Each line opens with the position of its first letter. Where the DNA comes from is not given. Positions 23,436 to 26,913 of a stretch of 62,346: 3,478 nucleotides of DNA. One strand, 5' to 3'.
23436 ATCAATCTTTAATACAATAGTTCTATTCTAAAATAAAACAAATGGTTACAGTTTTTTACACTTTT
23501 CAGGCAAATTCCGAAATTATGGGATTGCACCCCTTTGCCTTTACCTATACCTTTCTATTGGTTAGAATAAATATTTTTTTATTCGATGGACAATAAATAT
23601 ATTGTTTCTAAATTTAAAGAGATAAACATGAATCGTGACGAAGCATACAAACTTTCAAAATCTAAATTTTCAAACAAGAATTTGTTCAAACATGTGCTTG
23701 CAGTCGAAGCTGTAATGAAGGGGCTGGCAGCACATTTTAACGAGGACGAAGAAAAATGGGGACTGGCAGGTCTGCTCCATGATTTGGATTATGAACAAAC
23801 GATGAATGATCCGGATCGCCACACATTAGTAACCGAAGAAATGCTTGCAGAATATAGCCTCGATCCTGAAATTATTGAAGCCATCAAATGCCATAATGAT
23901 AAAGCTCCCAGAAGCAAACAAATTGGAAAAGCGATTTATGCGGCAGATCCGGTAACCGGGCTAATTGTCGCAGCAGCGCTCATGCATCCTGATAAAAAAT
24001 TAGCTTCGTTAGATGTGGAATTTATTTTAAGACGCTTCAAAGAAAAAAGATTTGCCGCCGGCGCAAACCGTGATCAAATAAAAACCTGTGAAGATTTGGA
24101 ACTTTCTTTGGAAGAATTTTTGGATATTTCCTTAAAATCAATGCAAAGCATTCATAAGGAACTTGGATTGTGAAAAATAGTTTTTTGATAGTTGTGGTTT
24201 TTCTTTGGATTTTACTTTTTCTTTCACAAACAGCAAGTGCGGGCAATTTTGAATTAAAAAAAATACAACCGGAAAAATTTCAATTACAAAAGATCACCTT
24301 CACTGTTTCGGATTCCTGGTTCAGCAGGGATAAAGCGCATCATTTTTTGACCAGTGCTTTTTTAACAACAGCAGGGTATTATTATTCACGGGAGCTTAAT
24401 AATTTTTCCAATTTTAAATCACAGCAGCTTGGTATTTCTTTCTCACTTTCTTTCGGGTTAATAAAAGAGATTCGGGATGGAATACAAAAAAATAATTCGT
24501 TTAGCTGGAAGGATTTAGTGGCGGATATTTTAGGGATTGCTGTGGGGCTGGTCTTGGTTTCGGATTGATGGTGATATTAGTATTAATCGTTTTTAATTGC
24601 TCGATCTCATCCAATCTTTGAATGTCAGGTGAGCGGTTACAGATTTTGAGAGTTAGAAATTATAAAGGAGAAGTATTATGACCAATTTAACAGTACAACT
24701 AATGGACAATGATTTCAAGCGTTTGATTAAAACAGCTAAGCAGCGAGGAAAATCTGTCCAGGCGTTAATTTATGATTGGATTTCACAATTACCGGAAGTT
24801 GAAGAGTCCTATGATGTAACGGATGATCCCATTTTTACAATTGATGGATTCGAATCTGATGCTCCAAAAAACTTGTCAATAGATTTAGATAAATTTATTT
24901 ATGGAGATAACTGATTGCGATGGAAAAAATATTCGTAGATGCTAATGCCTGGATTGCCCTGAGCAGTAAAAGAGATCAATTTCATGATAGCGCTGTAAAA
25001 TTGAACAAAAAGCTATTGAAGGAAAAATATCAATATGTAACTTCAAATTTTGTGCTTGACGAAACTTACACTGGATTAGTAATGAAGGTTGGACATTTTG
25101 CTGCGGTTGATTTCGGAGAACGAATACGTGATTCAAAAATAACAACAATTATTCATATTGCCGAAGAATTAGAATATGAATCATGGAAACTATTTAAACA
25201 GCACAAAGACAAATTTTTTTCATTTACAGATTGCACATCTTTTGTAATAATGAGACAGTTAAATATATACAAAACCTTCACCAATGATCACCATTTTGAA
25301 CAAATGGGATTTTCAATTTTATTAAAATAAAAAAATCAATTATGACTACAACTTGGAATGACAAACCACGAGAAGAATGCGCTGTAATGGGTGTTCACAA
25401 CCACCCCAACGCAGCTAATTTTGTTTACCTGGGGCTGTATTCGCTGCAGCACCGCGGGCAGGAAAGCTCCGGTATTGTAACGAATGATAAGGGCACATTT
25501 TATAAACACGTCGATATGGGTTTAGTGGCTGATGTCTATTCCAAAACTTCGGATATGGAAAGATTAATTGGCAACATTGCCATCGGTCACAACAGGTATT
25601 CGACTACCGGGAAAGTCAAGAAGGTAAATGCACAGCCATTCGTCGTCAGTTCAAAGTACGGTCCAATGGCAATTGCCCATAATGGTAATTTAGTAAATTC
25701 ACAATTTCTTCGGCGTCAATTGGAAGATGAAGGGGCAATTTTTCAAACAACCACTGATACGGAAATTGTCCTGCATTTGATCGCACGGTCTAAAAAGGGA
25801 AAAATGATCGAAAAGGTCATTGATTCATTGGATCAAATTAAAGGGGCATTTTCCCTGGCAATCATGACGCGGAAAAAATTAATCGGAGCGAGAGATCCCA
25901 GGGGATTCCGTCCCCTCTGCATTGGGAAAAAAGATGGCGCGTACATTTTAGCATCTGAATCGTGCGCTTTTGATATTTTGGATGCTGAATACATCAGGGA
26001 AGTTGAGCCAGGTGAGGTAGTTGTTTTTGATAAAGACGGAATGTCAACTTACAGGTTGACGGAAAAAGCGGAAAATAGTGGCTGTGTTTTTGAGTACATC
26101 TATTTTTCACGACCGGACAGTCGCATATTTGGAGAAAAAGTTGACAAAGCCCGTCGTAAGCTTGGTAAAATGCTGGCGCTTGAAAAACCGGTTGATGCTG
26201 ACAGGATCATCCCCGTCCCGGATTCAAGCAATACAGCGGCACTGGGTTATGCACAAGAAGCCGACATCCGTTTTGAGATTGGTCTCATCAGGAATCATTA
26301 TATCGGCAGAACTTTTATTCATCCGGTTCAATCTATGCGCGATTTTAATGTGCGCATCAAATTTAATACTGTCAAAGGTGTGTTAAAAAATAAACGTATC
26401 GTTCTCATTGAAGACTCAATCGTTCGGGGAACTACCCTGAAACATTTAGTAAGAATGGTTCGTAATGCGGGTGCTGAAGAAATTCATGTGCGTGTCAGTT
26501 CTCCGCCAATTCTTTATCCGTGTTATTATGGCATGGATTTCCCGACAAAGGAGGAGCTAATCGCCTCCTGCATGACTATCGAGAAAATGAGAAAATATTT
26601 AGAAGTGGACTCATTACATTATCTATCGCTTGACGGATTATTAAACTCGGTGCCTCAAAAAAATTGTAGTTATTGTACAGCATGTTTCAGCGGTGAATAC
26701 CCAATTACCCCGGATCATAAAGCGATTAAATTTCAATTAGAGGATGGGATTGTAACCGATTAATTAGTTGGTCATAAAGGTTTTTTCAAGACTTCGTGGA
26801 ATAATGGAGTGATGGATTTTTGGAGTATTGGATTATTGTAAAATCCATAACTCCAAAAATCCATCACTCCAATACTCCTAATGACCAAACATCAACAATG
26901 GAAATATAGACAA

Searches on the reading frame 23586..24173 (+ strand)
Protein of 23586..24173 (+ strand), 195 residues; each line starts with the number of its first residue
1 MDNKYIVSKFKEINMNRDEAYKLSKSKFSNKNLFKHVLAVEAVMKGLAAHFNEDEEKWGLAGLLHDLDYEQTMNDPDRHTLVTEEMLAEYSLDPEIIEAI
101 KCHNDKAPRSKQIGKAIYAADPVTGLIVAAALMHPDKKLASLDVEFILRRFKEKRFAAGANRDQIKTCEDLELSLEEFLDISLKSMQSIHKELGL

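Call 15: search_protein_families(library=pfam, proteins=[window:23586-24173:+], max_evalue=0.00001)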
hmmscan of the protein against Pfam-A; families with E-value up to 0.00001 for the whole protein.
window:23586-24173:+ (195 aa): 1 family
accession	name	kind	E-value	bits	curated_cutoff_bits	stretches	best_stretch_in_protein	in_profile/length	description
PF01966.28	HD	-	9.8e-11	42.4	22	1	34-116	2-106/116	HD domain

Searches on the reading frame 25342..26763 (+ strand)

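Call 15: search_protein_families(library=pfam, proteins=[window:25342-26763:+], max_evalue=0.00001)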
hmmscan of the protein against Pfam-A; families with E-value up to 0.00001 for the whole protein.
window:25342-26763:+ (473 aa): 3 families
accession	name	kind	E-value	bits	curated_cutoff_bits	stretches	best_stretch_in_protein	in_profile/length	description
PF13537.11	GATase_7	-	3.9e-22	79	25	1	85-210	3-121/123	Glutamine amidotransferase domain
PF13522.11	GATase_6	-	1.7e-20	73.8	27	1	78-206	11-130/130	Glutamine amidotransferase domain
PF00156.33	Pribosyltran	-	6.8e-06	25.9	26.3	0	288-384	32-121/158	Phosphoribosyl transferase domain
